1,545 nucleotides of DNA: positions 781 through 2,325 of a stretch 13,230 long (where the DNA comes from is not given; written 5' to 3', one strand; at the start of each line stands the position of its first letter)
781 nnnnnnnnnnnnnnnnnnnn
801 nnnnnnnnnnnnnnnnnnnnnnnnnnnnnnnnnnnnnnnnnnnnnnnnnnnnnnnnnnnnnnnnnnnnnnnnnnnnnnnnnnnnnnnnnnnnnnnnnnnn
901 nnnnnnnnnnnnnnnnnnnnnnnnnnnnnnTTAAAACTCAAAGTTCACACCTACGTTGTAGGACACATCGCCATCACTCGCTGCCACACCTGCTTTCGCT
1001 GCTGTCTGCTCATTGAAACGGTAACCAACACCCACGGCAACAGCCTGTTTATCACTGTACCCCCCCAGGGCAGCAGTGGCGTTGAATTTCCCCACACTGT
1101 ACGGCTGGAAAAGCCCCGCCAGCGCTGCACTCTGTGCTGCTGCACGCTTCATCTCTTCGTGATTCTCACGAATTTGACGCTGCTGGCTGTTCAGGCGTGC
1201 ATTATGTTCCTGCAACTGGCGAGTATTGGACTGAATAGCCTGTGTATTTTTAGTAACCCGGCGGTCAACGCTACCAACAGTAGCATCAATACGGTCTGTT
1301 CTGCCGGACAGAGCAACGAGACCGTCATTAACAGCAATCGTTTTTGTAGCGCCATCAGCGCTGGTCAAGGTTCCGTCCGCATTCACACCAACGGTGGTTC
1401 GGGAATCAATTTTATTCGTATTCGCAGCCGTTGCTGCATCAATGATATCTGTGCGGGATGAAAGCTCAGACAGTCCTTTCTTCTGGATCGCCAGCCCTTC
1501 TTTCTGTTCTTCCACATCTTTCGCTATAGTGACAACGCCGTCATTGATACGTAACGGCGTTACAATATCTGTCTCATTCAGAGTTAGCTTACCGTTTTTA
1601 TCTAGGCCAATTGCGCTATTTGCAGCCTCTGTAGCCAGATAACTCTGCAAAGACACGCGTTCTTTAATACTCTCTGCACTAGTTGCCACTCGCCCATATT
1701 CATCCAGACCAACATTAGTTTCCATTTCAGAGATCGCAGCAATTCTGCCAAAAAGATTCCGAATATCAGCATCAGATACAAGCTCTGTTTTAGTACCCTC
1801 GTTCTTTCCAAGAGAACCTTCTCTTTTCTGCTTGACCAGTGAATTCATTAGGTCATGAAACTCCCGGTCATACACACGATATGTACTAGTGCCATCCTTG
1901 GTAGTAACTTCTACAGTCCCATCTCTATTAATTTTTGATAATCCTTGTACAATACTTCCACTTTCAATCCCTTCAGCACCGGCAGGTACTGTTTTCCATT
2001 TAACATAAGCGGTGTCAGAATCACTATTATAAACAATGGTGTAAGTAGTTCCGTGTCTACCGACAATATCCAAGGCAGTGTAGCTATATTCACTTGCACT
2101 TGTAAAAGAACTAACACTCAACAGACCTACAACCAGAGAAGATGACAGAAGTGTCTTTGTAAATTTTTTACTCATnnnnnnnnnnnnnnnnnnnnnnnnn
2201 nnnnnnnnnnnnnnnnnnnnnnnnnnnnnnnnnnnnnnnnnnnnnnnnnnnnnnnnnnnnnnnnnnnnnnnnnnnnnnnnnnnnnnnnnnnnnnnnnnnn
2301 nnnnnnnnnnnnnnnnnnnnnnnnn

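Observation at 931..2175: Trimeric autotransporter adhesin as a compositionally mosaic cargo (moron-like) gene after the giant ORF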

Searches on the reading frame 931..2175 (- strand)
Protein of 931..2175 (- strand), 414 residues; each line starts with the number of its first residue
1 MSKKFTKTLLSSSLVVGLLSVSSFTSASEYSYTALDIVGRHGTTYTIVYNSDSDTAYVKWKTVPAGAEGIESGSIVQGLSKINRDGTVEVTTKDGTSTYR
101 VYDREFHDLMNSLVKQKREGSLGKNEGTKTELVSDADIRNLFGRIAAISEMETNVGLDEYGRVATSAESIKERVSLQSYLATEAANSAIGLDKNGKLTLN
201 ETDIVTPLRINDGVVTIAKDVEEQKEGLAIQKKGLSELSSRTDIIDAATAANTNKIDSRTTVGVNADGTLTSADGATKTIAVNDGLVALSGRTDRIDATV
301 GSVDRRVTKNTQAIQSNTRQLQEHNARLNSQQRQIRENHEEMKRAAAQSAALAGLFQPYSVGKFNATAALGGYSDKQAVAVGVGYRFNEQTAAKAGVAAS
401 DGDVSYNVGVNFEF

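Call 5: search_protein_families(library=pfam, proteins=[window:931-2175:-], max_evalue=0.01)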
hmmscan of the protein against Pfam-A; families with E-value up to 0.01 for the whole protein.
window:931-2175:- (414 aa): 2 families
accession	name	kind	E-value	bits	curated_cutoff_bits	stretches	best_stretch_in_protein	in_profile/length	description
PF03895.21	YadA_anchor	-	1.1e-15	57.9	22.7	1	356-414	1-60/60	YadA-like membrane anchor domain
PF18938.6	aRib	-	0.0017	18.6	27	1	241-284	23-66/71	Atypical Rib domain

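Call 6: search_solved_structures(query=window:931-2175:-, max_evalue=0.01, show_alignments=3)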
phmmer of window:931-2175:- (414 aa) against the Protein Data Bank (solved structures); distinct sequences matched with E-value up to 0.01: 5.
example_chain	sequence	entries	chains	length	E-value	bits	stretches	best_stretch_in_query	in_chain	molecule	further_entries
2xqh_A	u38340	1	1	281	1.4e-23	86.9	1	243-323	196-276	IMMUNOGLOBULIN-BINDING PROTEIN EIBD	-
2lme_A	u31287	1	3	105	3.4e-18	69.2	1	340-413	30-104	Adhesin yadA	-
2xzr_A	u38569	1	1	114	4.5e-11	45.8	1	291-345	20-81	IMMUNOGLOBULIN-BINDING PROTEIN EIBD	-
9gh4_A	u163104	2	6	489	1.3e-06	31.1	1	313-401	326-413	Cell surface protein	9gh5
6tik_C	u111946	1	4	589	5.2e-05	25.8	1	206-374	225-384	Capsid protein,Putative adhesin/invasin,Capsid protein,Factor H-binding protein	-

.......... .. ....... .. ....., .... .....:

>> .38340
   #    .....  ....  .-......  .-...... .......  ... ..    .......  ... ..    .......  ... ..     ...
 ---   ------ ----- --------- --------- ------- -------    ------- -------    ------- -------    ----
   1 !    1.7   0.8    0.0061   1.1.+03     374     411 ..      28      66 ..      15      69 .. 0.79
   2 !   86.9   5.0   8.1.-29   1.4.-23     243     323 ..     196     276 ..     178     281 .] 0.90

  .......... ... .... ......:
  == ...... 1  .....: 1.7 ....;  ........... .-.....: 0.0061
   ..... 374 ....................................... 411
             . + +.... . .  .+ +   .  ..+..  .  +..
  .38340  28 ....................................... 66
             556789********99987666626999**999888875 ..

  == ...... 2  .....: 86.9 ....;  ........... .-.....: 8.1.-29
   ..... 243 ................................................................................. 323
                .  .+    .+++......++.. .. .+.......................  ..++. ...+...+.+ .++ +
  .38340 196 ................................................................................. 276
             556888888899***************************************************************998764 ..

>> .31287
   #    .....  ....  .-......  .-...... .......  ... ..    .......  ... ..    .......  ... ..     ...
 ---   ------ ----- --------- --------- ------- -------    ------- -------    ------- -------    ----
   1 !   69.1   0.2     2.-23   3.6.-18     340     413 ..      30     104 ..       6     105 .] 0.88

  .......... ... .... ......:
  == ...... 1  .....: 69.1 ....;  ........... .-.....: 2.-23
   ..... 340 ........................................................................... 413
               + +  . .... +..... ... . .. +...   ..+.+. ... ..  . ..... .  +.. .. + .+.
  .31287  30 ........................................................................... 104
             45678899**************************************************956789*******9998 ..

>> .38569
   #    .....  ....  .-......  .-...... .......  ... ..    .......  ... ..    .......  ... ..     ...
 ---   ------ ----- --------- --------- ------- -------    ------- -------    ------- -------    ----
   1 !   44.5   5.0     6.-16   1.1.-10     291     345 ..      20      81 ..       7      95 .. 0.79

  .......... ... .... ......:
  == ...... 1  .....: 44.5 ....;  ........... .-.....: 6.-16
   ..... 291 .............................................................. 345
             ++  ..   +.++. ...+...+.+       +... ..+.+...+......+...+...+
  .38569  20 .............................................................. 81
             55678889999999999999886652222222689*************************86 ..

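Call 8: search_dna_similar(query=window:931-2175:-, collection=phages, mode=protein, max_rows=25)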
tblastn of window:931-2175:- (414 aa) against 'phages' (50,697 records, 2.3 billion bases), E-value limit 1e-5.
Records with a match: 13; places in all: 13; records where one place covers at least 80% of the query: 1.
Best place of each record, by identity: 90-95% 2; 60-80% 9; <60% 2.
By first word of the organism name: Escherichia 9; Enterobacteria 3; Enterobacterial 1.
By host as written in the record: Escherichia coli ECOR-9 4; Escherichia coli C 4; Escherichia coli str. K-12 substr. MG1655 3; Escherichia coli ECOR13 1; Escherichia coli O117:H7 strain 23169 1.
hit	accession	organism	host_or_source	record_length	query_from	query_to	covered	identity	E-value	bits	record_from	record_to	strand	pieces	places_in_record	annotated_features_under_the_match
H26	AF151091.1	Enterobacterial phage P-EibA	Escherichia coli ECOR-9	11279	27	414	94%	56.2%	1e-114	374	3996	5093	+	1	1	eibA: immunoglobulin-binding protein EibA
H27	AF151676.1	Enterobacteria phage P-EibE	Escherichia coli ECOR-9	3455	258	414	38%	94.9%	1e-84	285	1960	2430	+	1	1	eibE: immunoglobulin-binding protein EibE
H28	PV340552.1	Escherichia phage PhiR12_3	Escherichia coli ECOR13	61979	258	414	38%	94.9%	8e-84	285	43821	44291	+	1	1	hypothetical protein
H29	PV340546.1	Escherichia phage PhiR5_2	Escherichia coli str. K-12 substr. ...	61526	150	414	64%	53.5%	3e-70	246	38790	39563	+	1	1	hypothetical protein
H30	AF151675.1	Enterobacteria phage P-EibD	Escherichia coli ECOR-9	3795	258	414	38%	79.3%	6e-71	247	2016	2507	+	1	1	eibD: immunoglobulin-binding protein EibD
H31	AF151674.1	Enterobacteria phage P-EibC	Escherichia coli ECOR-9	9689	258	414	38%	79.3%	1e-70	247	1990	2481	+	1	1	eibC: immunoglobulin-binding protein EibC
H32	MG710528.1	Escherichia phage GER2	Escherichia coli O117:H7 strain 23169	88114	260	414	37%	73.5%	6e-58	210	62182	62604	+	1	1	adhesin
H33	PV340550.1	Escherichia phage PhiR12_2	Escherichia coli str. K-12 substr. ...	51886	260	414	37%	73.5%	1e-57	209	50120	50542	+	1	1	hypothetical protein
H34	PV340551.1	Escherichia phage PhiR12_2_star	Escherichia coli C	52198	260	414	37%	73.5%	1e-57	209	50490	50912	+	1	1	hypothetical protein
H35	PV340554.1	Escherichia phage PhiR12_5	Escherichia coli C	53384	260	414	37%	73.5%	1e-57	209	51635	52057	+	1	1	hypothetical protein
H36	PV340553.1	Escherichia phage PhiR12_4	Escherichia coli C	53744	260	414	37%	73.5%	1e-57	209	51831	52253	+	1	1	hypothetical protein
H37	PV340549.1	Escherichia phage PhiR12_1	Escherichia coli str. K-12 substr. ...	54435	260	414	37%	73.5%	1e-57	209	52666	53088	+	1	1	hypothetical protein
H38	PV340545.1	Escherichia phage PhiR5_1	Escherichia coli C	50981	260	414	37%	73.5%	3e-57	208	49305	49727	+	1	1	hypothetical protein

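Call 12: get_annotated_region(hit=H27, flank=3000)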
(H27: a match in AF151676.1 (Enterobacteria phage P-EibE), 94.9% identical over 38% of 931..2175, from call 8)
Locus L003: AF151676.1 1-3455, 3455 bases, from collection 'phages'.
description: Bacteriophage P-EibE ORF-191E (orf-191E), immunoglobulin-binding protein EibE (eibE), and ORF-156E (orf-156E) genes, complete cds.
organism: Enterobacteria phage P-EibE (NCBI taxid 120164)
taxonomy: Viruses; Duplodnaviria; Heunggongvirae; Uroviricota; Caudoviricetes
host: Escherichia coli ECOR-9; source: -; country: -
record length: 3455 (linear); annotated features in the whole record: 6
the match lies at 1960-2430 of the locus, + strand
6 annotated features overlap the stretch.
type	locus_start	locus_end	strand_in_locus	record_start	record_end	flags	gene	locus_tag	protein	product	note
CDS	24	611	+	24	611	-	orf-191E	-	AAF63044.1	ORF-191E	similar to Yersinia pestis hypothetical protein encoded by pMT1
stem_loop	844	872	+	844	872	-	-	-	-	-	-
CDS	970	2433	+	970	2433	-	eibE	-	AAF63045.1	immunoglobulin-binding protein EibE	cell surface protein; similar to Yersinia pestis YadA and Moraxella catarrhalis UspAII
stem_loop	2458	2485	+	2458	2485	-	-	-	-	-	-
CDS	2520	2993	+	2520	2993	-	orf-156E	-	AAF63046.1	ORF-156E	-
stem_loop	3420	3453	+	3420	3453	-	-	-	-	-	-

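Call 13: get_annotated_region(hit=H30, flank=3000)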
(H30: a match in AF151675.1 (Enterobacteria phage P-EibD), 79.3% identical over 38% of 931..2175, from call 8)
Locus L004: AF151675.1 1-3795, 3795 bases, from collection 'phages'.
description: Bacteriophage P-EibD ORF-191D (orf-191D), immunoglobulin-binding protein EibD (eibD), ORF-156D (orf-156D), and ORF-60D (orf-60D) genes, complete cds; and L0124D-like protein (L0124D) gene, ...
organism: Enterobacteria phage P-EibD (NCBI taxid 120163)
taxonomy: Viruses; Duplodnaviria; Heunggongvirae; Uroviricota; Caudoviricetes
host: Escherichia coli ECOR-9; source: -; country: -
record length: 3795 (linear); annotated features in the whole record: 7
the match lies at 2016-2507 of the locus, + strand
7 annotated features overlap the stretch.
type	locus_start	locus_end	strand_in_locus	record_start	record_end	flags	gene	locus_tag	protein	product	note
CDS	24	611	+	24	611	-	orf-191D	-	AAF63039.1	ORF-191D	similar to Yersinia pestis hypothetical protein encoded by pMT1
stem_loop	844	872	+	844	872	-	-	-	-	-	-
CDS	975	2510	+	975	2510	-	eibD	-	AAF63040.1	immunoglobulin-binding protein EibD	cell surface protein; similar to Yersinia pestis YadA and Moraxella catarrhalis UspAII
stem_loop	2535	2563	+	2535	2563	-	-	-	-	-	-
CDS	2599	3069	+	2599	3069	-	orf-156D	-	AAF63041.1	ORF-156D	-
CDS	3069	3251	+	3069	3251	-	orf-60D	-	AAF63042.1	ORF-60D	-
CDS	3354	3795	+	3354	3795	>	L0124D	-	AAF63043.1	L0124D-like protein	similar to Bacteriophage 933W L0124 protein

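Call 14: get_annotated_region(hit=H31, flank=8000)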
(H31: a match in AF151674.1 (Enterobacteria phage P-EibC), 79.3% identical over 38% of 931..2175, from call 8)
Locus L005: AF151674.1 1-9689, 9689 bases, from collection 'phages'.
description: Bacteriophage P-EibC ORF-191C (orf-191C), immunoglobulin-binding protein EibC (eibC), ORF-156C (orf-156C), ORF-60C (orf-60C), and EaaC (eaaC) genes, complete cds.
organism: Enterobacteria phage P-EibC (NCBI taxid 120166)
taxonomy: Viruses; Duplodnaviria; Heunggongvirae; Uroviricota; Caudoviricetes
host: Escherichia coli ECOR-9; source: -; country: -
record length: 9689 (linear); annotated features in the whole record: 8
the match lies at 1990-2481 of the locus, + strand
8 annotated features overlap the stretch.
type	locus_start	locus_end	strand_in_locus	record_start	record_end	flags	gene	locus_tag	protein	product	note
CDS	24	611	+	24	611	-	orf-191C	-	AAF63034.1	ORF-191C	similar to Yersinia pestis hypothetical protein encoded by pMT1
stem_loop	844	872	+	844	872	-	-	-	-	-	-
CDS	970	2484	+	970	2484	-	eibC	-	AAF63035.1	immunoglobulin-binding protein EibC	cell surface protein; similar to Yersinia pestis YadA and Moraxella catarrhalis UspAII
stem_loop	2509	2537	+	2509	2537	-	-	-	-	-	-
CDS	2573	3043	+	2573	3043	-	orf-156C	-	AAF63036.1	ORF-156C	-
CDS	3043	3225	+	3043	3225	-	orf-60C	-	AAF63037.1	ORF-60C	-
CDS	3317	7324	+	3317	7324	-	eaaC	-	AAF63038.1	EaaC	similar to autotransporter proteins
stem_loop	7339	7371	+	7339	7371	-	-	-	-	-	-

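Call 15: get_annotated_region(hit=H29, flank=12000)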
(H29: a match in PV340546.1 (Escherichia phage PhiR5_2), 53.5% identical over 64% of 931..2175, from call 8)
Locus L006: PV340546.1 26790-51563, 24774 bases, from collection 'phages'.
description: Escherichia phage PhiR5_2, complete genome.
organism: Escherichia phage PhiR5_2 (NCBI taxid 3416468)
taxonomy: Viruses
host: Escherichia coli str. K-12 substr. MG1655; source: -; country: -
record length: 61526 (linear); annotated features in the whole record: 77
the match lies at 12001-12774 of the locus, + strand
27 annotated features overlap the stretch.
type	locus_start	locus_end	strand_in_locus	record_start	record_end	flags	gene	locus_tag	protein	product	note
CDS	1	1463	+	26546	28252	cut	-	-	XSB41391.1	terminase subunit protein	terminase, large subunit (T4-like headful)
CDS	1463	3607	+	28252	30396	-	-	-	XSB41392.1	hypothetical protein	DNA packaging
CDS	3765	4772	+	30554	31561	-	-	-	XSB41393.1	hypothetical protein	FIG00643399: hypothetical protein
CDS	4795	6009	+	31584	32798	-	-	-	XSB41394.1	hypothetical protein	-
CDS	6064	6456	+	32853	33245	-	-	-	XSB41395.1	hypothetical protein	FIG00641463: hypothetical protein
CDS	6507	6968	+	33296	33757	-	-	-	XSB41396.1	hypothetical protein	FIG00638618: hypothetical protein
CDS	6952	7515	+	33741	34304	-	-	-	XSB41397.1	hypothetical protein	-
CDS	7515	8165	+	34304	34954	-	-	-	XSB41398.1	hypothetical protein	-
CDS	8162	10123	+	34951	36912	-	-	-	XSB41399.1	tail fiber protein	-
CDS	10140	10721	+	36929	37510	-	-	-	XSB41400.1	tail fiber assembly protein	Tail fiber assembly protein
CDS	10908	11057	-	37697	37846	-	-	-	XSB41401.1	hypothetical protein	-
CDS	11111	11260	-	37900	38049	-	-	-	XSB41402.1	hypothetical protein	-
CDS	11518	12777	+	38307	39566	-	-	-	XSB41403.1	hypothetical protein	-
CDS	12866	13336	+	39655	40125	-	-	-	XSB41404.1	hypothetical protein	-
CDS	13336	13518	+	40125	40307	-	-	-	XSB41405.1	hypothetical protein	ORF-60C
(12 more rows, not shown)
